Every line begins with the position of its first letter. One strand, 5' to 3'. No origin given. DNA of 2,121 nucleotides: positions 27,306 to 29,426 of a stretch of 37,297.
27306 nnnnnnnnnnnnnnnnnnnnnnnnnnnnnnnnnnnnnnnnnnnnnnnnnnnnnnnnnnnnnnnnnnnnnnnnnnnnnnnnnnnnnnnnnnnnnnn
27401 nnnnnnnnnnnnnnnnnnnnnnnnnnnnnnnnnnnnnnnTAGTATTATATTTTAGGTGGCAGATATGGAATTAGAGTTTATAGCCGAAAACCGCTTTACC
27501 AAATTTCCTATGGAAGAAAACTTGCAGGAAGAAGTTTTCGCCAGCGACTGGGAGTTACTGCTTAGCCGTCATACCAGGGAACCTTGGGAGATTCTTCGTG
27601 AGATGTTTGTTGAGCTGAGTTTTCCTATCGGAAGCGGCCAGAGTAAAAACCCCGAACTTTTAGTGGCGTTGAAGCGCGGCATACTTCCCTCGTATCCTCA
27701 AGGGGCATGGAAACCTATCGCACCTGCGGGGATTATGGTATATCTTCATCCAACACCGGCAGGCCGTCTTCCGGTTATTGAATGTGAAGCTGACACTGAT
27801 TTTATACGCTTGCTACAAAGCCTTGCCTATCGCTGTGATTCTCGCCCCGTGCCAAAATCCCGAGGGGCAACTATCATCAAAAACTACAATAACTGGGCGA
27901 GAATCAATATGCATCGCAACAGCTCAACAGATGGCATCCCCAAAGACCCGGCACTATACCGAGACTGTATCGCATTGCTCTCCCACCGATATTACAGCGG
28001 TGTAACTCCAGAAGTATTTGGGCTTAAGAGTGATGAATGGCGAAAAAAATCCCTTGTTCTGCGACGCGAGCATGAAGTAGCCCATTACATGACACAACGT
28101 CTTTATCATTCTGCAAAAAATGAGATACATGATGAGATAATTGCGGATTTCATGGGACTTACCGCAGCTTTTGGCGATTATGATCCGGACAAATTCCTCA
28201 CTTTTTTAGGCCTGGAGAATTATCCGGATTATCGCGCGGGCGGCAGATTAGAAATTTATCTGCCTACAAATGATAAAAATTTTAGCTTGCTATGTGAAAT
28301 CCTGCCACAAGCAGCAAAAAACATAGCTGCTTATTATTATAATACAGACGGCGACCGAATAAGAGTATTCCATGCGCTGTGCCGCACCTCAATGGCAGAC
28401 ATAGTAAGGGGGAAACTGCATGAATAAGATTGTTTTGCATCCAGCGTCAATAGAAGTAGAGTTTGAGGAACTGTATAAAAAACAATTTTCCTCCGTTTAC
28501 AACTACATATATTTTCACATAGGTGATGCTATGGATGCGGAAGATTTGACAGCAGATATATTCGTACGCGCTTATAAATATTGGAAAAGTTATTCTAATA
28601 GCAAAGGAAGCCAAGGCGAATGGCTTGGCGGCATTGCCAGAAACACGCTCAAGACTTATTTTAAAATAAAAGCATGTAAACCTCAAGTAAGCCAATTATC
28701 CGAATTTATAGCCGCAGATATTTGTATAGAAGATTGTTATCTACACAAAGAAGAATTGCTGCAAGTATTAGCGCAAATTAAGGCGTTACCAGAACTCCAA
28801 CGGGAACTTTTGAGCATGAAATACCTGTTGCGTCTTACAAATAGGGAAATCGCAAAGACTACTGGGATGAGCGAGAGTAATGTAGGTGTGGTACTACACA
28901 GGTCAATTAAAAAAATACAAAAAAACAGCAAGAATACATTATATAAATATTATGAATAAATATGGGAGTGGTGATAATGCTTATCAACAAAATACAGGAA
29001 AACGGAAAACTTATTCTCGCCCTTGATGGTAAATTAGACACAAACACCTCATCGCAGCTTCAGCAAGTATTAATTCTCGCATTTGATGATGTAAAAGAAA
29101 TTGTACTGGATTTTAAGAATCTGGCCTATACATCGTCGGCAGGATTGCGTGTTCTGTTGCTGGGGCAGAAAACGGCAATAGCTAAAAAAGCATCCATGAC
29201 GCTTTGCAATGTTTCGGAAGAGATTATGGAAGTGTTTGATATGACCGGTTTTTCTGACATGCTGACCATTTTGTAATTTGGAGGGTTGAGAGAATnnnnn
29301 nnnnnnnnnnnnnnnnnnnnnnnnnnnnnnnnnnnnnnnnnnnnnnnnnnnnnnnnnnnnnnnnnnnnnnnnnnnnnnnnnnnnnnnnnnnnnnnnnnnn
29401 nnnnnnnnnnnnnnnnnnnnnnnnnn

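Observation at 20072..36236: Composite locus: PPTase + NHLM-type exporter triad + HExxH protein + ECF sigma + partner-switching module + C-A-T-R NRPS + double-glycine peptide (candidate undescribed system)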

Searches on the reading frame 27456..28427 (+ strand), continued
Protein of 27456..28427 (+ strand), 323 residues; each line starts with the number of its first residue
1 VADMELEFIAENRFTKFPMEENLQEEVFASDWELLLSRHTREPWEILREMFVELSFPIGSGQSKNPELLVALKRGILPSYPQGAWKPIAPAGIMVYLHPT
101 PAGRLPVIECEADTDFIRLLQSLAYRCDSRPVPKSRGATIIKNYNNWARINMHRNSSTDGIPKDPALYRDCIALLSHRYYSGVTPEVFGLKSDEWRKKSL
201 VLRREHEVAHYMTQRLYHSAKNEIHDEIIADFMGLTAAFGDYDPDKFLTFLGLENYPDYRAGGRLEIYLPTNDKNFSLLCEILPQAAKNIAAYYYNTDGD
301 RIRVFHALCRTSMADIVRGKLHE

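Call 49: predict_structure(alignment_id=A1)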
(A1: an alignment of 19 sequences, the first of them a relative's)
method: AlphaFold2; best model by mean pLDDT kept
length: 320 residues; sequences in the alignment: 19
mean_pLDDT: 89.8   pTM: 0.89
mean pLDDT of the five models: 89.8, 89.7, 89.4, 88.9, 85.9
residues with pLDDT >= 90: 219; 70-90: 83; 50-70: 16; < 50: 2
segments of 3 or more residues with pLDDT < 50: none
pLDDT, mean of each block of 10 residues (from residue 1): 66 84 94 86 92 94 93 82 92 96 97 96 92 89 92 72 95 92 95 96 96 81 92 97 95 86 70 85 97 96 93 87
secondary structure, 60 per line:
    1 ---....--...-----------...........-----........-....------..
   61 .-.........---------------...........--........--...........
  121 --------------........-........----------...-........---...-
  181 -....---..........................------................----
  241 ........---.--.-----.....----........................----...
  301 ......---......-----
elements in order: H4-7 H24-34 H40-47 H49-52 H63-71 E90-97 E100-107 H110-120 E135-142 H144-151 E166-173 H182-185 H189-214 H221-236 H241-248 H261-265 H270-293 H298-306 H310-315

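Call 52: fold_search(model_id=the predicted structure, library=pdb)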
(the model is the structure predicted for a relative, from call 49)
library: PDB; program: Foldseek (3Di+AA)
matches with E <= 10: 153; with E <= 0.001: 0
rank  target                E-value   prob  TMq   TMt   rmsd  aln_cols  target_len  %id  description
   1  4ka7_A                9.9e-01  0.10  0.30  0.16  17.4       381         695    9  Structure of Organellar OligoPeptidase (E572Q) in complex with an endogenous substrate (released 2013-09-18)
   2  8ki9                  1.4e+00  0.02  0.13  0.03  27.6       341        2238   11  Structure of Tomato spotted wilt virus L protein contained CTD (released 2025-01-29)
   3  4yly_B                1.6e+00  0.03  0.14  0.19  16.1       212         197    7  Crystal structure of peptidyl-tRNA hydrolase from a Gram-positive bacterium, staphylococcus aureus at 2.25 angstrom re (released 2016-01-27)
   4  1s4b                  1.8e+00  0.04  0.21  0.12  20.6       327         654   11  Crystal structure of human thimet oligopeptidase. (released 2004-07-20)
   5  5tka                  1.9e+00  0.05  0.12  0.19  11.6       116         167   13  Structure of the HD-domain phosphohydrolase OxsA (released 2016-11-16)
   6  6gny_C                2.0e+00  0.08  0.12  0.30  10.4       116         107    9  Crystal structure of the MAJIN-TERB2 heterotetrameric complex (released 2018-12-12)
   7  5tk7                  2.1e+00  0.06  0.14  0.21  10.2       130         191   12  Structure of the HD-domain phosphohydrolase OxsA with Oxetanocin-A triphosphate bound (released 2016-11-16)
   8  8eqv_B                2.3e+00  0.02  0.15  0.12  25.5       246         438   11  Cryo-EM structure of PRC2 in complex with the long isoform of AEBP2 (released 2024-07-31)
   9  7jth_A                2.4e+00  0.04  0.12  0.13  16.3       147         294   15  Cryo-EM structure of unliganded octameric prenyltransferase domain of Phomopsis amygdali fusicoccadiene synthase (released 2021-04-28)
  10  3pq1_B                2.4e+00  0.02  0.15  0.15  13.2       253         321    9  Crystal structure of human mitochondrial poly(A) polymerase (PAPD1) (released 2011-03-30)
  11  7x5c_MODEL_1_A        2.5e+00  0.05  0.11  0.19  10.5        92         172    8  Solution structure of Tetrahymena p75OB1-p50PBM (released 2022-10-19)
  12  8yo0                  2.8e+00  0.06  0.07  0.13  12.1        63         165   11  Crystal Structure of Human Rab23 Y79del in Complex with GDP (released 2024-12-04)
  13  6gny_A                3.0e+00  0.06  0.12  0.30  10.2       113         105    9  Crystal structure of the MAJIN-TERB2 heterotetrameric complex (released 2018-12-12)
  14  8b6l_G                3.0e+00  0.05  0.13  0.25  16.1       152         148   10  Subtomogram average of the human Sec61-TRAP-OSTA-translocon (released 2022-12-07)
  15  8p0i_B                3.1e+00  0.07  0.29  0.14  11.3       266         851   13  Crystal structure of the open conformation of insulin-regulated aminopeptidase in complex with a small-MW inhibitor (released 2024-09-04)
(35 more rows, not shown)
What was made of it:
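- On Zincin-type metallopeptidase (for DUF7005): The weak top hits include M3 and M1 peptidases and EryP, at TM 0.2-0.3 (calls 49, 52).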

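Call 87: search_protein_families(library=ncbifam, proteins=[L109:14030-14305:-], max_evalue=0.01)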
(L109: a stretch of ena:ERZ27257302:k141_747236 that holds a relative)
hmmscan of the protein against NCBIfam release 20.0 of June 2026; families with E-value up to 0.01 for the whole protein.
L109:14030-14305:- (91 aa): 0 families

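Call 95: search_protein_families(library=pfam, proteins=[L036:6562-6867:+, L036:6916-8550:+, L036:8501-9229:+, L036:9226-10302:+, L036:10604-11464:+, L050:11082-12737:+, L050:12751-17349:-, L050:18214-18555:-, L050:18737-19174:-, L015:18967-20838:-], max_evalue=0.0001)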
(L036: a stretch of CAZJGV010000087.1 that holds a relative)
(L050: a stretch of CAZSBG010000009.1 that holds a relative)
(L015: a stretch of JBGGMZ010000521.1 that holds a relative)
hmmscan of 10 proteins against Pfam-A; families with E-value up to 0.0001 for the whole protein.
L036:6562-6867:+ (101 aa): 2 families
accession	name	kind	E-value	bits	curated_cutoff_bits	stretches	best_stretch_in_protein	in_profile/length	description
PF01740.26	STAS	-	1.3e-16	60.7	22.6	1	3-100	2-100/106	STAS domain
PF13466.11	STAS_2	-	4.5e-08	33.6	29.2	1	14-93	1-79/80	STAS domain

L036:6916-8550:+ (544 aa): 2 families
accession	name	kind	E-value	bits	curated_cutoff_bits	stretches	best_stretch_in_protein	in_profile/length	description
PF00497.25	SBP_bac_3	-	2.5e-67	225.1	26.4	3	193-410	6-130/132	Bacterial extracellular solute-binding proteins, family 3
PF10613.14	Lig_chan-Glu_bd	-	1.4e-13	51.4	30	1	208-279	43-113/115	Ligated ion channel L-glutamate- and glycine-binding site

L036:8501-9229:+ (242 aa): 1 family
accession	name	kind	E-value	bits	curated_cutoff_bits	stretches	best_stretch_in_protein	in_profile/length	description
PF00528.27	BPD_transp_1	-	5.6e-20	72.3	26.4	1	50-224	2-177/184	Binding-protein-dependent transport system inner membrane component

L036:9226-10302:+ (358 aa): 4 families
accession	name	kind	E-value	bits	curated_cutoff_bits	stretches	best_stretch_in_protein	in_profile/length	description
PF00005.33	ABC_tran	-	2.7e-36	125.6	25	1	17-165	1-137/137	ABC transporter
PF13304.12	AAA_21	-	7.5e-11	43.1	27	0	146-198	248-302/304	AAA domain, putative AbiEii toxin, Type IV TA system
PF02463.25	SMC_N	-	1.6e-08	34.7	40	1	28-203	25-206/220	RecF/RecN/SMC N terminal domain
PF13166.12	AAA_13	-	7.2e-05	22.1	36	0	154-207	526-582/713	AAA domain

L036:10604-11464:+ (286 aa): 2 families
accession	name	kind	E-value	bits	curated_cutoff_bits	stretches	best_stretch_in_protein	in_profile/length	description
PF20181.5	DUF6544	-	1.7e-88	296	25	1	52-271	2-220/221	Family of unknown function (DUF6544)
PF21900.3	DUF6920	-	6.6e-85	284.6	27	1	59-279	1-222/222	Family of unknown function (DUF6920)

L050:11082-12737:+ (551 aa): 1 family
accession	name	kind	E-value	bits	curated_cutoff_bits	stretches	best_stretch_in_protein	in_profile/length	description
PF13575.12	DUF4135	-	1.5e-109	367.1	29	1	109-487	1-376/378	Domain of unknown function (DUF4135)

L050:12751-17349:- (1532 aa): 8 families
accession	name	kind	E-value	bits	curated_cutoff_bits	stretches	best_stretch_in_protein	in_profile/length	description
PF07494.17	Reg_prop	-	1.5e-70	224.4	20.4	3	542-564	2-24/24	Two component regulator propeller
PF07228.17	SpoIIE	-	2.5e-37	129.1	25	1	1342-1530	3-191/192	Stage II sporulation protein E (SpoIIE)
PF02518.31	HATPase_c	-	1.5e-32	112.8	26.4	1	998-1107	1-109/111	Histidine kinase-, DNA gyrase B-, and HSP90-like ATPase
PF00072.30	Response_reg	-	2.1e-30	105.6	30.2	1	1161-1274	1-111/111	Response regulator receiver domain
PF07495.19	Y_Y_Y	-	4.8e-19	68.5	26.6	1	768-831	1-64/65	Y_Y_Y domain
PF00512.31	HisKA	-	8.2e-19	67.9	26.9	1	885-951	2-65/66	His Kinase A (phospho-acceptor) domain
PF23748.1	Beta-prop_LRRK2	-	3.1e-13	49.9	26.9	0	46-73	267-294/359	LRRK2 beta propeller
PF13589.12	HATPase_c_3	-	1.1e-05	25.9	25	1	1008-1128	8-130/137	Histidine kinase-, DNA gyrase B-, and HSP90-like ATPase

L050:18214-18555:- (113 aa): 2 families
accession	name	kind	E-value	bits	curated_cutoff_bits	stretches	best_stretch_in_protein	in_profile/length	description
PF01740.26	STAS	-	3.8e-22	78.5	22.6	1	17-109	12-105/106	STAS domain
PF13466.11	STAS_2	-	1.5e-12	48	29.2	1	18-97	1-79/80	STAS domain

L050:18737-19174:- (145 aa): 1 family
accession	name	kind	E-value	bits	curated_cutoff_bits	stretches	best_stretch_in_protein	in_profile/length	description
PF13581.12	HATPase_c_2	-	6.6e-22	78.3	27.4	1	14-143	1-127/127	Histidine kinase-like ATPase domain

L015:18967-20838:- (623 aa): 7 families
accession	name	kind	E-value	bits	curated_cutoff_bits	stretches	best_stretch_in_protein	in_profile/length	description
PF07228.17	SpoIIE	-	8.2e-36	124.2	25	1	426-620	1-189/192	Stage II sporulation protein E (SpoIIE)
PF08447.18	PAS_3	-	3.3e-14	53.4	25.6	1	97-170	5-80/89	PAS fold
PF00989.32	PAS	-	3.1e-10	40.5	22.6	1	72-182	2-113/113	PAS fold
PF08448.16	PAS_4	-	3.8e-10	40.4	23.1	1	78-187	2-110/110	PAS fold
PF01590.32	GAF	-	2.7e-09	38.1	22.4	1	222-356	4-128/133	GAF domain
PF13426.13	PAS_9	-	2e-06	28.5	27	1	84-184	4-103/103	PAS domain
PF13185.12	GAF_2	-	7.3e-05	23.4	28.6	0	220-356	4-130/136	GAF domain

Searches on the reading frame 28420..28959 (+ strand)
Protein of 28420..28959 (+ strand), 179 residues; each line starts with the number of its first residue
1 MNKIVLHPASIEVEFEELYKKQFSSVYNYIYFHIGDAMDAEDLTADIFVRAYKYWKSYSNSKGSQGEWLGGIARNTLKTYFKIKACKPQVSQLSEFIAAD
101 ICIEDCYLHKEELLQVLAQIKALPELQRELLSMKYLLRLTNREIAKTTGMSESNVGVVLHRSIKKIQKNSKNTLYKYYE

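Call 4: search_protein_families(library=pfam, proteins=[window:28420-28959:+], max_evalue=0.01)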
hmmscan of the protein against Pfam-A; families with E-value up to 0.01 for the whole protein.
window:28420-28959:+ (179 aa): 3 families
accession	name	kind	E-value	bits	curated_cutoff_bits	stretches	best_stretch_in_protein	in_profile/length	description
PF08281.18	Sigma70_r4_2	-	3e-12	46.4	25.7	1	114-166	2-54/54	Sigma-70, region 4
PF04542.20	Sigma70_r2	-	1.4e-10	41.2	24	1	24-82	7-66/71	Sigma-70 region 2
PF04545.22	Sigma70_r4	-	9.4e-06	25.5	24.1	1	121-168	3-50/50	Sigma-70, region 4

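Call 5: search_protein_families(library=ncbifam, proteins=[window:28420-28959:+], max_evalue=0.001)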
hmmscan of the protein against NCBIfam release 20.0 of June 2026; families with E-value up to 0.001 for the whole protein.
window:28420-28959:+ (179 aa): 76 families (the best 25 are shown)
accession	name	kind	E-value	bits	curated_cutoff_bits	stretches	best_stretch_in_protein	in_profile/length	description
TIGR02952.1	Sig70_famx2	equivalog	3e-29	102.1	206.45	1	15-168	13-168/170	ECF subfamily RNA polymerase sigma factor, BldN family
TIGR02937.1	sigma70-ECF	superfamily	6.8e-22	77.8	42.9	1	15-168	3-163/165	sigma-70 family RNA polymerase sigma factor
TIGR02950.1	SigM_subfam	subfamily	2.4e-19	69.7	147.95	1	15-169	2-157/159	RNA polymerase sigma factor, SigM family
TIGR02985.1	Sig70_bacteroi1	subfamily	1.4e-18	67.7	126.4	1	14-168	2-160/162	RNA polymerase sigma-70 factor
TIGR02983.1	SigE-fam_strep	subfamily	8.7e-18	64.7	141.55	1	13-171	6-159/162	SigE family RNA polymerase sigma factor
NF007220.0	PRK09639.1-5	equivalog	7.3e-17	61.7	260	1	13-170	3-164/181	RNA polymerase sigma factor SigX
NF058625.1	sigma_PG0214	equivalog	7.9e-17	61.5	130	1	14-173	5-164/170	GFO_1088 family ECF-type sigma factor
NF009193.0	PRK12541.1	equivalog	1.5e-14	54.5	171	1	14-168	6-158/161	RNA polymerase sigma factor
NF007226.0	PRK09644.1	equivalog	6.9e-14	52.2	199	1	14-171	2-158/166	RNA polymerase sigma factor SigM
NF006930.0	PRK09415.1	subfamily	7.2e-14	52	198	1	15-169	18-174/179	RNA polymerase factor sigma C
TIGR02989.1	Sig-70_gvs1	subfamily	2.7e-13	50.2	124.55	1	14-164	2-152/158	RNA polymerase sigma-70 factor, Rhodopirellula/Verrucomicrobium family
NF009195.0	PRK12543.1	subfamily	3.2e-12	46.3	197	1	15-172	22-180/192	RNA polymerase sigma factor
NF007215.0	PRK09637.1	equivalog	8.3e-12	45.5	212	1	16-168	4-152/181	RNA polymerase sigma factor SigZ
NF007219.0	PRK09639.1-4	subfamily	1.6e-11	44.5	276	1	13-168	14-168/176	RNA polymerase sigma factor SigX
NF007227.0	PRK09645.1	subfamily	2e-11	44.1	202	1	13-167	13-167/177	sigma-70 family RNA polymerase sigma factor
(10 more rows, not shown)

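Call 76: search_solved_structures(query=window:28420-28959:+, max_evalue=0.001)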
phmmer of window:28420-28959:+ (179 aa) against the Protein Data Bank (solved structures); distinct sequences matched with E-value up to 0.001: 9.
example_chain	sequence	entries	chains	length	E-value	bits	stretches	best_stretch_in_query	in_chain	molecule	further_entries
6dxo_A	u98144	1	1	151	6e-12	48.8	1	14-83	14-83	RNA polymerase ECF-subfamily sigma factor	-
5wuq_A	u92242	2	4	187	1.6e-06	31.2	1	18-169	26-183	ECF RNA polymerase sigma factor SigW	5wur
2q1z_A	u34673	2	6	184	1.1e-05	28.4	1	12-155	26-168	RpoE, ECF SigE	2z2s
6in7_B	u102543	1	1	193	5.8e-05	26.1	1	18-147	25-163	RNA polymerase sigma-H factor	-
8z6g_B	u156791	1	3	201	6.2e-05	26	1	18-148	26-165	RNA polymerase sigma factor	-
4nqw_A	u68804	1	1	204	9.5e-05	25.4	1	13-155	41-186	ECF RNA polymerase sigma factor SigK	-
9m9d_F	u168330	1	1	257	0.00054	22.9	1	14-162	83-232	ECF RNA polymerase sigma factor SigE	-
9m9e_F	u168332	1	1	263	0.00057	22.8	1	14-162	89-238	ECF RNA polymerase sigma factor SigE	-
9m98_F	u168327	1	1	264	0.00058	22.8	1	14-162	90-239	ECF RNA polymerase sigma factor SigE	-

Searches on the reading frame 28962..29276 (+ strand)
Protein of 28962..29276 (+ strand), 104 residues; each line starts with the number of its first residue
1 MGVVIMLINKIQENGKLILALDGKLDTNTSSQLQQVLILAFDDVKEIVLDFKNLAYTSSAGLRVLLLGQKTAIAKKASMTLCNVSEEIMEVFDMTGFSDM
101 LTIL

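Call 4: search_protein_families(library=pfam, proteins=[window:28962-29276:+], max_evalue=0.01)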
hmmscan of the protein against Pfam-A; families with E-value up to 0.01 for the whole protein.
window:28962-29276:+ (104 aa): 2 families
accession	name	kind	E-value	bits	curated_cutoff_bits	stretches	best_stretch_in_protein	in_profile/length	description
PF01740.26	STAS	-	1.5e-14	54.1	22.6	1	11-103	5-99/106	STAS domain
PF13466.11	STAS_2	-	2e-10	41.1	29.2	1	19-97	1-79/80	STAS domain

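Call 5: search_protein_families(library=ncbifam, proteins=[window:28962-29276:+], max_evalue=0.001)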
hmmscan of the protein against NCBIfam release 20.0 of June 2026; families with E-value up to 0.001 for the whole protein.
window:28962-29276:+ (104 aa): 3 families
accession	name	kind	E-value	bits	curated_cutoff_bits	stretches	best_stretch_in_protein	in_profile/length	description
TIGR00377.1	ant_ant_sig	superfamily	2.9e-19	69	53.45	1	11-103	8-102/108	anti-sigma factor antagonist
TIGR02886.1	spore_II_AA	equivalog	5.8e-13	48.8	114.75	1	12-101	5-96/106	anti-sigma F factor antagonist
NF033618.0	mlaB_1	equivalog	0.00058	20.2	90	1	17-93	10-84/94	lipid asymmetry maintenance protein MlaB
